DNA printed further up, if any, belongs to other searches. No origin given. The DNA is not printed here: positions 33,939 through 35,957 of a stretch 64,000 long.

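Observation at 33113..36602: B12-binding radical-SAM enzyme embedded between a DDxxD-less polyprenyl-synthase-like gene and a long-chain polyprenyl diphosphate synthase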

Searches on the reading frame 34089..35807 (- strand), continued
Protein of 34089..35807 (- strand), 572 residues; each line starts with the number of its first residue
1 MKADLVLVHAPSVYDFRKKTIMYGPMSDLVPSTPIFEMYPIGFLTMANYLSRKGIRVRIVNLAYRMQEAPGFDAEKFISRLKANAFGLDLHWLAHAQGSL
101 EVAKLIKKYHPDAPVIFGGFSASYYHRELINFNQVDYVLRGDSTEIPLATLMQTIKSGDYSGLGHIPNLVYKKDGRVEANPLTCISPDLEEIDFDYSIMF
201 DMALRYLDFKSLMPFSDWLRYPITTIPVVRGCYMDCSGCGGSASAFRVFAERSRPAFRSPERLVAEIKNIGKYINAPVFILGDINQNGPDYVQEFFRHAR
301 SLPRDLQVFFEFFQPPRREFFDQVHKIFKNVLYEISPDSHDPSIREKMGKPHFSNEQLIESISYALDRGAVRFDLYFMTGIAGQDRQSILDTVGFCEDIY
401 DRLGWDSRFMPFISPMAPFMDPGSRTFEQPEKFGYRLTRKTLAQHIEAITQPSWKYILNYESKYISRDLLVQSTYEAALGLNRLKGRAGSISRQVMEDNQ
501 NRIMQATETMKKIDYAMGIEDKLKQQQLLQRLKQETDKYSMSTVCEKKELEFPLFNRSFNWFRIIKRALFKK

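Call 18: find_related_loci(query=A1, collection=genome_contigs, flank=6000)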
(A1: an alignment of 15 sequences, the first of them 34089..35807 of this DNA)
Query A1 (572 aa) in genome_contigs; peptide patterns used: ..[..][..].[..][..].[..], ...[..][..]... (x = any residue, [..] = any of these).
600 stretches matched a pattern (row limit reached: there are more); 594 encode a relative of the query (tblastn E <= 1e-3); the best 80 are kept; 80 distinct loci.
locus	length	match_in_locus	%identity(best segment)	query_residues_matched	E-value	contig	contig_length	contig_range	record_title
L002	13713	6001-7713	71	1-571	0e+0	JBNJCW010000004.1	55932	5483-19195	MAG: Actinomycetota bacterium isolate Y23_7dBSe1.bin.150 NODE_203_length_55932_cov_17.625186, whole genome shotgun seque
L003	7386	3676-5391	70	1-571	0e+0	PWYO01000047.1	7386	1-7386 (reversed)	MAG: Actinomycetota bacterium isolate T3Sed10_139 T3-Sed10-C26762, whole genome shotgun sequence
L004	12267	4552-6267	69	1-572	0e+0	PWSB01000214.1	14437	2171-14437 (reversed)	MAG: Actinomycetota bacterium isolate CSSed11_114R1 CS-Sed11-C5741, whole genome shotgun sequence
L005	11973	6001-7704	68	1-570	0e+0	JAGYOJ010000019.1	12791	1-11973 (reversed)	MAG: Actinomycetota bacterium isolate M55B165 19, whole genome shotgun sequence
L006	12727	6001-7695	67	1-566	0e+0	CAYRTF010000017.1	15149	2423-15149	MAG TPA_asm: uncultured Actinomycetota bacterium isolate binchicken_co80_163 genome assembly, contig: NODE_1104_length_1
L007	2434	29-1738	66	1-571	0e+0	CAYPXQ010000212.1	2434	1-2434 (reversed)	MAG TPA_asm: uncultured Actinomycetota bacterium isolate SRP067234_co1_56 genome assembly, contig: k99_898113, whole gen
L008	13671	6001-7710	65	1-571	0e+0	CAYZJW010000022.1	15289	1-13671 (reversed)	MAG TPA_asm: uncultured Actinomycetota bacterium isolate binchicken_co334_330 genome assembly, contig: NODE_6767_length_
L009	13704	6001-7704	65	1-569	0e+0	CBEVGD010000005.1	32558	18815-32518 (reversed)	MAG TPA_asm: uncultured bacterium isolate SRR15668623_binner23_Refined_6 genome assembly, contig: ERZ26872896.272, whole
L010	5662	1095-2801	63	1-570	0e+0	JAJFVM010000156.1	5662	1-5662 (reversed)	MAG: bacterium isolate bin.739 k141_2235668, whole genome shotgun sequence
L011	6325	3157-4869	63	1-572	0e+0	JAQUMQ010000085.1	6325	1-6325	MAG: Actinomycetota bacterium isolate STD1_158 NODE_43245_length_6325_cov_3.777348_Sandtown_D1, whole genome shotgun seq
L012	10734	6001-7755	62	1-572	0e+0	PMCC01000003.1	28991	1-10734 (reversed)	MAG: Actinomycetota bacterium isolate fen_731 73.20120700_E3M.220_contig_234194, whole genome shotgun sequence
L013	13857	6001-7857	56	4-572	0e+0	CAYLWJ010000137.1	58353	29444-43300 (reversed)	MAG TPA_asm: uncultured Actinomycetota bacterium isolate SRP231805_co4_8 genome assembly, contig: k141_405788, whole gen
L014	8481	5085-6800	51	2-569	0e+0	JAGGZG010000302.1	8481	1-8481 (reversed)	MAG: Anaerolineae bacterium isolate AUK198 PB_MBMC_152_c_000000000042, whole genome shotgun sequence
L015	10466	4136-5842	50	2-572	0e+0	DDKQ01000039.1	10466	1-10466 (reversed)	MAG TPA_asm: Candidatus Subteraquimicrobium carltonvillense isolate UBA2594 UBA2594_contig_359, whole genome shotgun seq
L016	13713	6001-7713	50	1-572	0e+0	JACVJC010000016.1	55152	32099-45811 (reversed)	MAG: Candidatus Geothermocultor quzhuomuensis isolate QZM4_1.bin.14 contig016, whole genome shotgun sequence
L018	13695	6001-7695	51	1-568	0e+0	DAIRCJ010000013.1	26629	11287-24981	MAG TPA_asm: Candidatus Geothermocultoraceae bacterium isolate CTOTU1355 NODE_163_length_26629_cov_4.756002, whole genom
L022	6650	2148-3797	51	2-553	0e+0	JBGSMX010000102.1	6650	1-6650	MAG: Coriobacteriia bacterium isolate JTS-AC241 k141_1689893, whole genome shotgun sequence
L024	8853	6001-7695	49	1-568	0e+0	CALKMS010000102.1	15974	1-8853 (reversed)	MAG: uncultured bacterium isolate S1_Bin_METABAT__391_1 genome assembly, contig: c_000001978202, whole genome shotgun se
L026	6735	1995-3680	48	2-564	0e+0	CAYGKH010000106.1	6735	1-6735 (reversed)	MAG TPA_asm: uncultured Coriobacteriaceae bacterium isolate ERP113451_co4_67 genome assembly, contig: NODE_8551_length_6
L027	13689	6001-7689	47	2-565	3e-180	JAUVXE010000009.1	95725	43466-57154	MAG: Coriobacteriia bacterium isolate CSMAG_1208 CSMAG_1208_k127_3927238_length_95725_cov_26.0045, whole genome shotgun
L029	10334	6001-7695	47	4-572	1e-179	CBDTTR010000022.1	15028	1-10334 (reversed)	MAG TPA_asm: uncultured bacterium isolate SRR7614714_binner13_Refined_37 genome assembly, contig: ERZ23877832.1540, whol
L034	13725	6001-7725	48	2-572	7e-178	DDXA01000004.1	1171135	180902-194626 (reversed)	MAG TPA_asm: Actinobacteria bacterium UBA2272 UBA2272_contig_7, whole genome shotgun sequence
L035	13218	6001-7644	49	2-549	1e-177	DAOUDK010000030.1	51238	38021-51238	MAG TPA_asm: Anaerolineae bacterium isolate M42_99 k117_321755, whole genome shotgun sequence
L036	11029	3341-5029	46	4-565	2e-177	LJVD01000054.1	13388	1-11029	MAG: candidate division Zixibacteria bacterium SM1_73 WOR1_30_36_5241, whole genome shotgun sequence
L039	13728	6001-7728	47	2-572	1e-176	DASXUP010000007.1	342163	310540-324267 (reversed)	MAG TPA_asm: Coriobacteriia bacterium isolate SMAG_U4721 k141_167955, whole genome shotgun sequence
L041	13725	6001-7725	48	2-572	2e-176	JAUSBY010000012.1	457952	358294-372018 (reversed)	MAG: Coriobacteriia bacterium isolate E9_concoct.bin.49 E9_k141_29579, whole genome shotgun sequence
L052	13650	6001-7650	47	2-553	6e-175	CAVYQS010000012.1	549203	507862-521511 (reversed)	MAG: uncultured Actinomycetes bacterium isolate MFD04716.bin.1.58 genome assembly, contig: contig_4525, whole genome sho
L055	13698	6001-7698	47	2-571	1e-174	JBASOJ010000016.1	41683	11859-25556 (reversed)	MAG: Coriobacteriia bacterium isolate MFD12108_ilm_asm_bin10 k127_29004, whole genome shotgun sequence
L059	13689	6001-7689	48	2-563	2e-174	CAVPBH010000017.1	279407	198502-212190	MAG: uncultured Chloroflexia bacterium isolate MFD00032.bin.1.166 genome assembly, contig: contig_44186, whole genome sh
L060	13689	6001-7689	47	2-566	2e-174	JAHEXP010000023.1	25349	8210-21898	MAG: Coriobacteriia bacterium isolate nzgw107 NODE_1060_length_25350_cov_6.487257, whole genome shotgun sequence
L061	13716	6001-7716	47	2-571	3e-174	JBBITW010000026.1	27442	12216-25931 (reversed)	MAG: Deltaproteobacteria bacterium isolate RSS170216_bin_405 NODE_1990_length_27442_cov_6.412605, whole genome shotgun s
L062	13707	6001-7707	47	3-560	4e-174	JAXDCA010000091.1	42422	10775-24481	MAG: Bellilinea sp. isolate POMEDNA-B32 Raw1_k127_1381574, whole genome shotgun sequence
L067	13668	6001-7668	48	2-558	9e-174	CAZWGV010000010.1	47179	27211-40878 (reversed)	MAG TPA_asm: uncultured Coriobacteriaceae bacterium isolate SRP257756_co1_55 genome assembly, contig: NODE_397_length_47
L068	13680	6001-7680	47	2-560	8e-174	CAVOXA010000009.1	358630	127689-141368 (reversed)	MAG: uncultured Chloroflexia bacterium isolate MFD09964.bin.2.208 genome assembly, contig: contig_38738, whole genome sh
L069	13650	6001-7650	47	2-553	1e-173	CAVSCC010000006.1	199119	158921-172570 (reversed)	MAG: uncultured Coriobacteriia bacterium isolate MFD02979.bin.2.170 genome assembly, contig: contig_19208, whole genome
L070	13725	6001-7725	46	2-572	1e-173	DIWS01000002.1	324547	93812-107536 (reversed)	MAG TPA_asm: Actinobacteria bacterium UBA6100 UBA6100_contig_1119, whole genome shotgun sequence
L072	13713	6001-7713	45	4-572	2e-173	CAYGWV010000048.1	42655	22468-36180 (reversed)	MAG TPA_asm: uncultured Syntrophaceae bacterium isolate ERP119294_co2_516 genome assembly, contig: k141_3811349, whole g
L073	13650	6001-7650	47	2-553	2e-173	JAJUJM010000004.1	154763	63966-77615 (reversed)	MAG: Actinomycetota bacterium isolate bin117 k141_914552_length_154763_cov_15.2289, whole genome shotgun sequence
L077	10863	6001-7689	47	2-570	1e-172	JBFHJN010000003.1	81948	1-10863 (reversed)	MAG: Coriobacteriia bacterium isolate Mix_sand07.2021.05.G.64 k141_986020_length_81948_cov_17.1854, whole genome shotgun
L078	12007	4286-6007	47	2-570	1e-172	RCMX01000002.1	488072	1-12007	MAG: Actinobacteria bacterium isolate 1MN72D_65_13 NODE_5_length_488062_cov_7_71328, whole genome shotgun sequence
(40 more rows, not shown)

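Call 22: search_protein_families(library=pfam, proteins=[L022:4653-6089:+, L026:3713-4519:+, L059:4954-5937:+, L067:10691-11380:+, L002:2514-3848:+, L073:2135-3565:+, L035:7853-9148:+, L034:235-1428:+, L027:3142-4632:+], max_evalue=0.001)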
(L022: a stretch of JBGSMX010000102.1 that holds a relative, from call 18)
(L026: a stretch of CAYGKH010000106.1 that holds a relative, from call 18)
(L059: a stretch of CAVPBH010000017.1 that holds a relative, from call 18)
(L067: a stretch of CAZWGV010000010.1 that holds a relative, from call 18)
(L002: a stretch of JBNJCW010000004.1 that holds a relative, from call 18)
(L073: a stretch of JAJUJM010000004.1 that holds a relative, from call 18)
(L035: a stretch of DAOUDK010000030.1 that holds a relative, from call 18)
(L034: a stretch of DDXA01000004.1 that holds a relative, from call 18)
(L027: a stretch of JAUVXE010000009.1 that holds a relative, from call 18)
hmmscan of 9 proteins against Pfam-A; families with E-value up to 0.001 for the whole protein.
L022:4653-6089:+ (479 aa): 3 families
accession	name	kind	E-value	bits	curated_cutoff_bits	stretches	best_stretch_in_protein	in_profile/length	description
PF01979.26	Amidohydro_1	-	2.4e-58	198.5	25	1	84-451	2-344/345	Amidohydrolase family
PF07969.17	Amidohydro_3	-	2.3e-11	44.3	29.7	1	284-443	301-462/472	Amidohydrolase family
PF22039.1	HUTI_composite_bact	-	1.9e-10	40.6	25.5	1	49-73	1-25/26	Imidazolonepropionase-like composite domain, bacteria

L026:3713-4519:+ (269 aa): 9 families
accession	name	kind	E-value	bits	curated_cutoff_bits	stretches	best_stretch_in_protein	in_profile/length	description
PF01209.24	Ubie_methyltran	-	2.8e-68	230.2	20.1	1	42-269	6-233/233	ubiE/COQ5 methyltransferase family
PF13649.12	Methyltransf_25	-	6.4e-24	84.9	27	1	87-183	1-97/97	Methyltransferase domain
PF08241.18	Methyltransf_11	-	3.1e-22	79.4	21.2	1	88-187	1-95/95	Methyltransferase domain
PF13847.12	Methyltransf_31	-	1.2e-19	70.8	27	1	83-191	3-113/145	Methyltransferase domain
PF13489.12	Methyltransf_23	-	4.2e-13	49.8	27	1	68-252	6-162/164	Methyltransferase domain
PF08242.18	Methyltransf_12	-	7.7e-13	49.4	30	1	88-184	1-97/98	Methyltransferase domain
PF01135.25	PCMT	-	8.1e-05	22.9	20.3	1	80-187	70-171/210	Protein-L-isoaspartate(D-aspartate) O-methyltransferase (PCMT)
PF05175.20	MTS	-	0.00022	21.4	23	1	83-186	31-137/170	Methyltransferase small domain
PF01170.24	UPF0020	-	0.00094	19.4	22.3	0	109-156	78-125/197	RMKL-like, methyltransferase domain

L059:4954-5937:+ (328 aa): 8 families
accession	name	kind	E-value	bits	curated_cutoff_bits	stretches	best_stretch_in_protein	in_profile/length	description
PF07726.17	AAA_3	-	9.6e-67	223.3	27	1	49-179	1-131/131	ATPase family associated with various cellular activities (AAA)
PF17863.7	AAA_lid_2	-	2.9e-22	78.6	22.7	1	242-314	2-74/74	AAA lid domain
PF07728.20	AAA_5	-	1.3e-15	58.1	22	1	55-177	7-139/139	AAA domain (dynein-related subfamily)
PF20030.5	bpMoxR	-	1.1e-08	34.9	27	1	22-188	6-171/205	MoxR domain in the MoxR-vWA-beta-propeller ternary systems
PF00004.35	AAA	-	5.2e-08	33.9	21.2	1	55-182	6-128/131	ATPase family associated with various cellular activities (AAA)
PF00493.29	MCM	-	1.2e-06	28.2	23.3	1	49-162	59-175/224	MCM P-loop domain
PF01078.27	Mg_chelatase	-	6.3e-05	22.9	20.3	0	30-69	5-44/207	Magnesium chelatase, subunit ChlI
PF05496.18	RuvB_N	-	0.0002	21.6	27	0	48-140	34-114/159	Holliday junction DNA helicase RuvB P-loop domain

L067:10691-11380:+ (230 aa): 13 families
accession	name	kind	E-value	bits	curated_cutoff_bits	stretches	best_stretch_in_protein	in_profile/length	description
PF14559.12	TPR_19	-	8.7e-15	55.3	25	1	117-170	9-61/68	Tetratricopeptide repeat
PF07719.23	TPR_2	-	4.3e-13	48.7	27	0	167-199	1-33/34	Tetratricopeptide repeat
PF13431.12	TPR_17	-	1.8e-12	46.9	24.4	1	121-153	1-33/34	Tetratricopeptide repeat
PF13181.12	TPR_8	-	4.2e-11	42.5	25.7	0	167-199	1-33/34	Tetratricopeptide repeat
PF13414.12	TPR_11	-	7.1e-11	42.1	26.8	0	117-147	12-42/42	TPR repeat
PF13428.12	TPR_14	-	3e-10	40.2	23.5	0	134-174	2-42/44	Tetratricopeptide repeat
PF00515.34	TPR_1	-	6.6e-10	38.8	27.8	0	167-199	1-33/34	Tetratricopeptide repeat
PF13432.12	TPR_16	-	6.8e-10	39.6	32.7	1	138-199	2-63/65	Tetratricopeptide repeat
PF13371.12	TPR_9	-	2.9e-09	37.2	35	0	117-155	13-51/73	Tetratricopeptide repeat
PF13174.12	TPR_6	-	3.6e-05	24.6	26.3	0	169-199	2-32/33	Tetratricopeptide repeat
PF13176.12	TPR_7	-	4.8e-05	23.6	27.9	0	139-154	5-20/36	Tetratricopeptide repeat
PF14561.12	TPR_20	-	8.3e-05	23.3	25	0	122-160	11-49/90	Tetratricopeptide repeat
PF20308.4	TPR-S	-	0.0008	20.4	27.6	0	117-194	4-79/102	Tetratricopeptide Repeats-Sensor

L002:2514-3848:+ (445 aa): 3 families
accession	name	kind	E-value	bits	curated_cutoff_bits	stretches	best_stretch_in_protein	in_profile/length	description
PF14535.12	AMP-binding_C_2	-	1.1e-33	115.8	25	1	344-440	1-96/96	AMP-binding enzyme C-terminal domain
PF00501.34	AMP-binding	-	9.6e-17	61.3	29.9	1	94-295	164-375/384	AMP-binding enzyme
PF04443.18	LuxE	-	0.00055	19.3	24.9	0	239-329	279-368/391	Acyl-protein synthetase, LuxE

L073:2135-3565:+ (477 aa): 2 families
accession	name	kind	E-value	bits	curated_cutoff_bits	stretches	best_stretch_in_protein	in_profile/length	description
PF01436.27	NHL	-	8.8e-24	82.7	20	2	111-136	4-28/28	NHL repeat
PF08450.18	SGL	-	4.7e-05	23.5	26.3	0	203-285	145-220/246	SMP-30/Gluconolactonase/LRE-like region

L035:7853-9148:+ (432 aa): 1 family
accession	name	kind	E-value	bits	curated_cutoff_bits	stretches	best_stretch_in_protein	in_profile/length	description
PF01882.25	DUF58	-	4.8e-15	55.8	23.4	2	192-236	2-46/216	Protein of unknown function DUF58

L034:235-1428:+ (398 aa): 2 families
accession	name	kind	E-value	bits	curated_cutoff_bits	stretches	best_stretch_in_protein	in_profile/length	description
PF14522.11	Cytochrome_C7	-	2.3e-10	40.6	24.8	1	218-301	2-66/67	Cytochrome c7 and related cytochrome c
PF09699.15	Paired_CXXCH_1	-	2.9e-06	27.3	20.6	0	270-304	8-39/41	Doubled CXXCH motif (Paired_CXXCH_1)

L027:3142-4632:+ (497 aa): 5 families
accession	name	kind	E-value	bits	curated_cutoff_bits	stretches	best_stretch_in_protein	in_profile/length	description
PF09699.15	Paired_CXXCH_1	-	4.3e-68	225.2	20.6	5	207-244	1-38/41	Doubled CXXCH motif (Paired_CXXCH_1)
PF14537.11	Cytochrom_c3_2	-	8.4e-16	58.7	25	2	262-338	8-78/79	Cytochrome c3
PF14522.11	Cytochrome_C7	-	1.3e-12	47.8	24.8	0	332-388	14-67/67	Cytochrome c7 and related cytochrome c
PF22113.1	Mtrc-MtrF_II-IV_dom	-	1.5e-08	34.8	30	0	187-318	6-166/176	Outer membrane cytochrome MtrC/MtrF-like, domains II/IV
PF22678.1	Cytochrom_c_NrfB-like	-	0.00045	21.1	27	0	331-371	33-72/89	Cytochrome c-type protein NrfB-like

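Call 44: search_solved_structures(query=A1, max_evalue=0.01, show_alignments=1)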
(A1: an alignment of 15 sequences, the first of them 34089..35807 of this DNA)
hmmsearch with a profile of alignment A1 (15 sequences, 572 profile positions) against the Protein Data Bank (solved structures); distinct sequences matched with E-value up to 0.01: 0.

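Call 49: search_protein_families(library=pfam, proteins=[L072:5000-5980:+, L061:7709-9148:+, L061:9309-10397:+, L072:10243-11052:+, L029:3636-4346:-, L062:7845-8657:+, L068:7614-8627:+, L060:7816-8571:+, L016:3194-4585:+, L070:4587-5360:+], max_evalue=0.0001)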
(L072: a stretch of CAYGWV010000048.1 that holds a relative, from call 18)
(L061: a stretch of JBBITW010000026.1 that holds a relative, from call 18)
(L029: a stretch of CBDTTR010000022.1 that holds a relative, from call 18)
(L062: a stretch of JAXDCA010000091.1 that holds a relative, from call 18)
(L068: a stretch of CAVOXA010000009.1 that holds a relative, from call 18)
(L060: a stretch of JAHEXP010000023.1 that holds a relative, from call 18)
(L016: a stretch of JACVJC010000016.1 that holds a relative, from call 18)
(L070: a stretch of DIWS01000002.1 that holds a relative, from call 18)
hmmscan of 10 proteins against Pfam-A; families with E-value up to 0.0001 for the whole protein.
L072:5000-5980:+ (327 aa): 1 family
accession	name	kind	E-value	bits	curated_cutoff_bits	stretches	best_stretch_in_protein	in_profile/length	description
PF05524.18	PEP-utilisers_N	-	6.5e-06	26.7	24.4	0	254-312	25-86/121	PEP-utilising enzyme, N-terminal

L061:7709-9148:+ (480 aa): 3 families
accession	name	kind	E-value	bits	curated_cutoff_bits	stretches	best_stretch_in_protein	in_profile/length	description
PF03841.19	SelA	-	2.4e-163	543.9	22.8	1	95-460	1-366/367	L-seryl-tRNA selenium transferase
PF12390.13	Se-cys_synth_N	-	2.2e-12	47.3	22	1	15-54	1-40/40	Selenocysteine synthase N terminal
PF00266.25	Aminotran_5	-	3.2e-05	23.5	21.5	0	169-327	77-221/371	Aminotransferase class-V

L061:9309-10397:+ (363 aa): 2 families
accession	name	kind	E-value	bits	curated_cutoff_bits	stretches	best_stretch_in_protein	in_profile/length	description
PF00849.27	PseudoU_synth_2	-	4.2e-37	128.2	26.8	1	135-289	2-152/152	RNA pseudouridylate synthase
PF01479.30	S4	-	6e-10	39.1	22.8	1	62-107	2-48/48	S4 domain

L072:10243-11052:+ (270 aa): 1 family
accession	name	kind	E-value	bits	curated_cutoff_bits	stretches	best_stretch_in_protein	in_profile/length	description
PF02578.20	Cu-oxidase_4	-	5.6e-72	242.4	22.9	1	41-265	2-237/238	Multi-copper polyphenol oxidoreductase laccase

L029:3636-4346:- (237 aa): 2 families
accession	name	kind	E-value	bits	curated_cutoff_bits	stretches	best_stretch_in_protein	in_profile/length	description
PF02527.21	GidB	-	7.3e-49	166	27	1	43-219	2-175/184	rRNA small subunit methyltransferase G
PF13847.12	Methyltransf_31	-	7.7e-06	26.1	27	1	90-186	5-105/145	Methyltransferase domain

L062:7845-8657:+ (271 aa): 1 family
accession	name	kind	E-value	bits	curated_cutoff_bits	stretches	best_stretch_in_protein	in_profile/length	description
PF01975.23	SurE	-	7.4e-59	199.2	22.1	1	13-201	1-188/189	Survival protein SurE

L068:7614-8627:+ (338 aa): 1 family
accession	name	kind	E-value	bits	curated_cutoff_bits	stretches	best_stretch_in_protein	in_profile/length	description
PF00294.29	PfkB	-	1.5e-13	51.2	25.8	1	238-316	218-297/302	pfkB family carbohydrate kinase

L060:7816-8571:+ (252 aa): 0 families

L016:3194-4585:+ (464 aa): 2 families
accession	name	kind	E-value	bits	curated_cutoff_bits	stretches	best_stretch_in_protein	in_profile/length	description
PF04055.27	Radical_SAM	-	4.2e-14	53.5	29.5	1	173-335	4-166/166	Radical SAM superfamily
PF02310.24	B12-binding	-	6.9e-11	42.5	32.1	1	33-123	17-115/121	B12 binding domain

L070:4587-5360:+ (258 aa): 1 family
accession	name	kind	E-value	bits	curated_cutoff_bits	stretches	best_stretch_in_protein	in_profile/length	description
PF06971.19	Put_DNA-bind_N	-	2.6e-12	47.1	27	1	48-95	3-49/49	Putative DNA-binding protein N-terminus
